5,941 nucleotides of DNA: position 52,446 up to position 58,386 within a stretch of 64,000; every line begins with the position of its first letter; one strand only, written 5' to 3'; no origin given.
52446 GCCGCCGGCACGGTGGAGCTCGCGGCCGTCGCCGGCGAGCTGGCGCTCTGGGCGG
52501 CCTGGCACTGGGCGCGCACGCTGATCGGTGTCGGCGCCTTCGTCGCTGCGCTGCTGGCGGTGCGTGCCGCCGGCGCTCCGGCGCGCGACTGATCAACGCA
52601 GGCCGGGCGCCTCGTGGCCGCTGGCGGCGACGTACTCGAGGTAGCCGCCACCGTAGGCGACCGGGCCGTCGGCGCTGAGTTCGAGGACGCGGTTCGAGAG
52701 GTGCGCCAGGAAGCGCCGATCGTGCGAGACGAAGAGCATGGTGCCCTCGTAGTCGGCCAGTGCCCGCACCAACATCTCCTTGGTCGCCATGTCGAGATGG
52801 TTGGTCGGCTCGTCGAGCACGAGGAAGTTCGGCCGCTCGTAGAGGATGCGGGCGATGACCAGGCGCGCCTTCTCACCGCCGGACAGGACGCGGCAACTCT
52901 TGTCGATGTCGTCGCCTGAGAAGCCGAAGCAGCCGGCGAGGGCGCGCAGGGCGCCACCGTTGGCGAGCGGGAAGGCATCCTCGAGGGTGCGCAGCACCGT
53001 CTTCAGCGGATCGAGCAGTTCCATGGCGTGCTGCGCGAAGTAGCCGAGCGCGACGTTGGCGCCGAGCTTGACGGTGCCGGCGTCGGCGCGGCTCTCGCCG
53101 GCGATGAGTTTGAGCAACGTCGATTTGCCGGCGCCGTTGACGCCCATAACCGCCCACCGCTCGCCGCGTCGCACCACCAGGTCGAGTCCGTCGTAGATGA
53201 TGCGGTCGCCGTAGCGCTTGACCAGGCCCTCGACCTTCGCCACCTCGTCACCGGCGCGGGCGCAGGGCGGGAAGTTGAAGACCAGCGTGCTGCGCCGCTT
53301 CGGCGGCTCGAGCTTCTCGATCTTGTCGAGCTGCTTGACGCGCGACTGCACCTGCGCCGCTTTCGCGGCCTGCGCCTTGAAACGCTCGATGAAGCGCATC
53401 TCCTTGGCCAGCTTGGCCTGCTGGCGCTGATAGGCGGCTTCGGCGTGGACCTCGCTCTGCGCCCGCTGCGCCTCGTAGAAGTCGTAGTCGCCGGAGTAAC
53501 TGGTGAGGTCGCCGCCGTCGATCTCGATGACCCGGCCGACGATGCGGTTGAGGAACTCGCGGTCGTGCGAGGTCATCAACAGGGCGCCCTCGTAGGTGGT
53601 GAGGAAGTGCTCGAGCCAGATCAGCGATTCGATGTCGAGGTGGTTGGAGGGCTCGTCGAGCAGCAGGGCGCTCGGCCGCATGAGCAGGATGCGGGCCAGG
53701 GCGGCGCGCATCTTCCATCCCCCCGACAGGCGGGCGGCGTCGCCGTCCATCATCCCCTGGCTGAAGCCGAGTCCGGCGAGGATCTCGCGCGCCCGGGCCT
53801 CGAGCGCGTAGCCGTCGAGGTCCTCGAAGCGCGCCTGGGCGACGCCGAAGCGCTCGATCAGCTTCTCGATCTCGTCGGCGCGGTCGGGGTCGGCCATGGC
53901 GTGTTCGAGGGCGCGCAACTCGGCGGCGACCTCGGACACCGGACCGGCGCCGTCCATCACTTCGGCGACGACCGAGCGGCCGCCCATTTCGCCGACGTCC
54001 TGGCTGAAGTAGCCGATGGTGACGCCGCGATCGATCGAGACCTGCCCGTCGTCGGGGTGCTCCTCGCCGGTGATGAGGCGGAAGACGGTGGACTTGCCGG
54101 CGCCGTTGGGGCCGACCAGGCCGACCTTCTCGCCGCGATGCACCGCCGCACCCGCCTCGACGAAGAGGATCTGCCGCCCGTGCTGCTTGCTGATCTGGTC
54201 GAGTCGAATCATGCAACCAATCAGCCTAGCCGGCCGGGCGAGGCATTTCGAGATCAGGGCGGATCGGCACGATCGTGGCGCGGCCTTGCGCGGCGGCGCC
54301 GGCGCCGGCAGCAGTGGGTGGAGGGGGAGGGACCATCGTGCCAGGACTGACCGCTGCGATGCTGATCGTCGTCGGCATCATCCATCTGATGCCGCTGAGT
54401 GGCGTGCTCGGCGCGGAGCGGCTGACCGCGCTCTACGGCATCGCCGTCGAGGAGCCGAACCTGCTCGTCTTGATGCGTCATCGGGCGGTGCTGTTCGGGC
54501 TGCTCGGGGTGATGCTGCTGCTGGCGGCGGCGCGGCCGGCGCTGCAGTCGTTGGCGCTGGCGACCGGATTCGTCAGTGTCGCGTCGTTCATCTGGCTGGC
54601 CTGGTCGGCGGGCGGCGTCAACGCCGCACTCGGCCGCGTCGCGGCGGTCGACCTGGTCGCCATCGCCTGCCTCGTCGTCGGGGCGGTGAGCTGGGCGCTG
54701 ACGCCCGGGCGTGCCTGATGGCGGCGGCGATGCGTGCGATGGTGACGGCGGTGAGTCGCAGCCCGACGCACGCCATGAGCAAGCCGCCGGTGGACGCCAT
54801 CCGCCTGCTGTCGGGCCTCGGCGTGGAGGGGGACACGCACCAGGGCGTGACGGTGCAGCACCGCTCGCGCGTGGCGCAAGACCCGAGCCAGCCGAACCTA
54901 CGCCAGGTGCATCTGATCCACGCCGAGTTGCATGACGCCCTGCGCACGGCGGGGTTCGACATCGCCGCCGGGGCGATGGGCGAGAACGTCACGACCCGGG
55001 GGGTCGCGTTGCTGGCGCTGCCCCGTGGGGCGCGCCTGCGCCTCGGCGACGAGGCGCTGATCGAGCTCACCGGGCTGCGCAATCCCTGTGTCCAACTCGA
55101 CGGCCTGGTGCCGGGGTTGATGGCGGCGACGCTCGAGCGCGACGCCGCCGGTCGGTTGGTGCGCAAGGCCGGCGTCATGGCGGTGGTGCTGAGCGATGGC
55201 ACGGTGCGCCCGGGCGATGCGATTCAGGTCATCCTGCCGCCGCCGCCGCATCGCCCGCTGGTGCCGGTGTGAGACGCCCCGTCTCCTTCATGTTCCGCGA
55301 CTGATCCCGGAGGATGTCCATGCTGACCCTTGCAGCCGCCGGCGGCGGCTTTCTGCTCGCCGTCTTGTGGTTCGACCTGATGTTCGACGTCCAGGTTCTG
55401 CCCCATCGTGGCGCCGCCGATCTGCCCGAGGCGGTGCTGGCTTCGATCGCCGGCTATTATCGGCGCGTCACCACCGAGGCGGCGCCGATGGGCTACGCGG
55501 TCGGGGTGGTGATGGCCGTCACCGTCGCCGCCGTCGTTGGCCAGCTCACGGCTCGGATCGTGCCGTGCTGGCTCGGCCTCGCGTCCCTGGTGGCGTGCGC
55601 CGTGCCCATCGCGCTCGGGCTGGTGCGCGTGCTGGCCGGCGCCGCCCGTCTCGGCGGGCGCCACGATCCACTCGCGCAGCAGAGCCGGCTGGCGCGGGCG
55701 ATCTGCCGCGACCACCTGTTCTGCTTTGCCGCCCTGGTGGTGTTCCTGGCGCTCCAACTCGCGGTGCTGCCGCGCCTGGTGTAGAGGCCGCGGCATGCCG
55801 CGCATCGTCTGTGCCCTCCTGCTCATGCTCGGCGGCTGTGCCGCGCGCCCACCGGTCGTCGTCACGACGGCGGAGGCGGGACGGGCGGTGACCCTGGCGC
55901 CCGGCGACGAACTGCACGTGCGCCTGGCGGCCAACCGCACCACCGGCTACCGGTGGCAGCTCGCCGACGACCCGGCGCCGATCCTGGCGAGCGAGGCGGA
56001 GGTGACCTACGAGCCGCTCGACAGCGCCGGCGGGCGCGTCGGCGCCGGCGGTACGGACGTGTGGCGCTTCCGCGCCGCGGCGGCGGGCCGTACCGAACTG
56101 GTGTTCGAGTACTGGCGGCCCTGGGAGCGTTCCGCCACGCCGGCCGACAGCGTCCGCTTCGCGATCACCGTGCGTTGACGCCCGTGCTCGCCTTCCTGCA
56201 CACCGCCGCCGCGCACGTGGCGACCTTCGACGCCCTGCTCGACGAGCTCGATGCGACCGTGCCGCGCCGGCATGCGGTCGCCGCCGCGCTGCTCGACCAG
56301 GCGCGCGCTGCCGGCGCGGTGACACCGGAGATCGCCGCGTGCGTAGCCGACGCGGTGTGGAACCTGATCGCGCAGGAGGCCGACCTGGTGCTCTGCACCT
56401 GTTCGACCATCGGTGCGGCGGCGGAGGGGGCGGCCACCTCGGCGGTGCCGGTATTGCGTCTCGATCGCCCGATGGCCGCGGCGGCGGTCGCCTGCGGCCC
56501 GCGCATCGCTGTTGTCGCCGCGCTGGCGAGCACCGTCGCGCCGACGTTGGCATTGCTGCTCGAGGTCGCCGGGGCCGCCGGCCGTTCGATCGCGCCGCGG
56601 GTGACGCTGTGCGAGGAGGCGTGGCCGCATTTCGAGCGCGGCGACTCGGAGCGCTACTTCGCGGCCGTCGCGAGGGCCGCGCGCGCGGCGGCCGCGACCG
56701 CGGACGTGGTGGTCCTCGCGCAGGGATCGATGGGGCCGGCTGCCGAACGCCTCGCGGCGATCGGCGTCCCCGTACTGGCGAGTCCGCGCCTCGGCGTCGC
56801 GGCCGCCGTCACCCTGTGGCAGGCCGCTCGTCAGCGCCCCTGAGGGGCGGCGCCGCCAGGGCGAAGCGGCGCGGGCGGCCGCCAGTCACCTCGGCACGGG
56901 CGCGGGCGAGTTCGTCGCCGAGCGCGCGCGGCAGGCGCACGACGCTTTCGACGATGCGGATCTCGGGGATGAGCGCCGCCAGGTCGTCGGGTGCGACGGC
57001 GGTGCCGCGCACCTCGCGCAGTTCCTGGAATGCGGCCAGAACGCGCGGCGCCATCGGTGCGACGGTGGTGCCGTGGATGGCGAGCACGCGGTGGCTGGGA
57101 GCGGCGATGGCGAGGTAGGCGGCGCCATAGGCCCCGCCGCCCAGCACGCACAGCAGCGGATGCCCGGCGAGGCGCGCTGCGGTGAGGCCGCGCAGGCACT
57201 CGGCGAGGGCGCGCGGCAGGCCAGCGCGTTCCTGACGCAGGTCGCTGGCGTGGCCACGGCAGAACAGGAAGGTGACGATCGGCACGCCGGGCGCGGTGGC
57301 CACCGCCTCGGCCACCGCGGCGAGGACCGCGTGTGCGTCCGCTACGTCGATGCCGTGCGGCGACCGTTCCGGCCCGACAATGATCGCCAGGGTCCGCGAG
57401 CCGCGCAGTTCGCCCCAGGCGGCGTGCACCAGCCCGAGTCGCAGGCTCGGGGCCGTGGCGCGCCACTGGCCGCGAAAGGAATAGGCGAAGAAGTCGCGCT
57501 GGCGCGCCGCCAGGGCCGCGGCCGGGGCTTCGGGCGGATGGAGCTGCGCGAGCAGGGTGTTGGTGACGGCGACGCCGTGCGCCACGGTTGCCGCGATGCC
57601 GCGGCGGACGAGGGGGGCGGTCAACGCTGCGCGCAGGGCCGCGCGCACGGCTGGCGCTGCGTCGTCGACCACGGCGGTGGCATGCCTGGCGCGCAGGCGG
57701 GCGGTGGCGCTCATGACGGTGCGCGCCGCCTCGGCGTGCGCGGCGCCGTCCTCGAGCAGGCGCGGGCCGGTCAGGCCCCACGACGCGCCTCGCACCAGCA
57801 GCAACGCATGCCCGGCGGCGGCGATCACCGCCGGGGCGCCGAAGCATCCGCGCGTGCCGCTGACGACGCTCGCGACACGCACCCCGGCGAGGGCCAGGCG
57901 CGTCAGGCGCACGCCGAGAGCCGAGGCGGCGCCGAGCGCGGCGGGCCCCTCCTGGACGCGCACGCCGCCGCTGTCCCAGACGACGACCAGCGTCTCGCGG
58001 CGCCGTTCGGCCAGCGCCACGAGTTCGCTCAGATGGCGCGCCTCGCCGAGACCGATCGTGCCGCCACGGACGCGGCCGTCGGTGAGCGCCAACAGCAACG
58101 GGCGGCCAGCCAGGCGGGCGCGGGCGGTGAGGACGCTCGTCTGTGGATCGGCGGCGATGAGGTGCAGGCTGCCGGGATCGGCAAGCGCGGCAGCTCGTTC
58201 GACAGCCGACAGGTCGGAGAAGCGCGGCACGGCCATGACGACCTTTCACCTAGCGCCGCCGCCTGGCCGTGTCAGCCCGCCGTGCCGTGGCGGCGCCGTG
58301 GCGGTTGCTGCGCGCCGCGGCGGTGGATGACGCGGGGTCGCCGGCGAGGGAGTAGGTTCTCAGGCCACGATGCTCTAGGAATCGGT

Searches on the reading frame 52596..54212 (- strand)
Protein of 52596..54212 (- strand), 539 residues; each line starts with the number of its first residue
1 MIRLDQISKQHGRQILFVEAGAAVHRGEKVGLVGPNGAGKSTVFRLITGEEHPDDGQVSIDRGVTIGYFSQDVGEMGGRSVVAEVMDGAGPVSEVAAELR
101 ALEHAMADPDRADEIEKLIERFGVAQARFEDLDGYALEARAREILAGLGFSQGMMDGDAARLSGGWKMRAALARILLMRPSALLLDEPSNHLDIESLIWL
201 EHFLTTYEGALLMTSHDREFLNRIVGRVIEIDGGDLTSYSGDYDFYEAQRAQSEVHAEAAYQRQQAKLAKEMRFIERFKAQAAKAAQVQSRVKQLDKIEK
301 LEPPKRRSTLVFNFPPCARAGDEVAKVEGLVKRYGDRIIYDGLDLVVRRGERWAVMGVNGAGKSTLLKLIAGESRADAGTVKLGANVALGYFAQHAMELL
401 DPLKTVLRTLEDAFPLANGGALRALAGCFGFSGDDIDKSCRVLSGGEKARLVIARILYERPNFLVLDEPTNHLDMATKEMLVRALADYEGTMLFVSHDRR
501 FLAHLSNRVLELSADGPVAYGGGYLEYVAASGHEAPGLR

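Call 80: search_protein_families(library=pfam, proteins=[window:52596-54212:-], max_evalue=0.00001)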
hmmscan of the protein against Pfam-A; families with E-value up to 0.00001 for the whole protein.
window:52596-54212:- (539 aa): 7 families
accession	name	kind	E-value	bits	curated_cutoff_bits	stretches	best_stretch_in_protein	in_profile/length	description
PF00005.33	ABC_tran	-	1.3e-49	168.7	25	2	341-471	2-137/137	ABC transporter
PF12848.13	ABC_tran_Xtn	-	1.1e-26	93.1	25.9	1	229-308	1-81/85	ABC transporter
PF13304.12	AAA_21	-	4.4e-12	47.1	27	0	31-47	3-19/304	AAA domain, putative AbiEii toxin, Type IV TA system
PF02463.25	SMC_N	-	1.4e-08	34.9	40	0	442-504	136-204/220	RecF/RecN/SMC N terminal domain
PF01926.29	MMR_HSR1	-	1.2e-06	29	21.9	0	29-120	1-84/113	50S ribosome-binding GTPase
PF13555.12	AAA_29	-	2.7e-06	27.5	27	0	344-367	16-39/61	P-loop containing region of AAA domain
PF13191.12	AAA_16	-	8.3e-06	26.8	32.6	0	354-480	28-151/167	AAA ATPase domain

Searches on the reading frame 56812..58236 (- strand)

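Call 60: search_protein_families(library=pfam, proteins=[window:56812-58236:-], max_evalue=0.00001)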
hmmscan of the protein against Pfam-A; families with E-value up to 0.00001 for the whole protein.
window:56812-58236:- (475 aa): 2 families
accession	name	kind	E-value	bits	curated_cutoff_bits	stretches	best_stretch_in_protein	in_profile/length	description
PF01039.27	Carboxyl_trans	-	1.2e-13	51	22.3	1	31-162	43-174/493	Carboxyl transferase domain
PF06833.16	MdcE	-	3.8e-09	37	32.7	1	297-401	7-111/196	Malonate decarboxylase gamma subunit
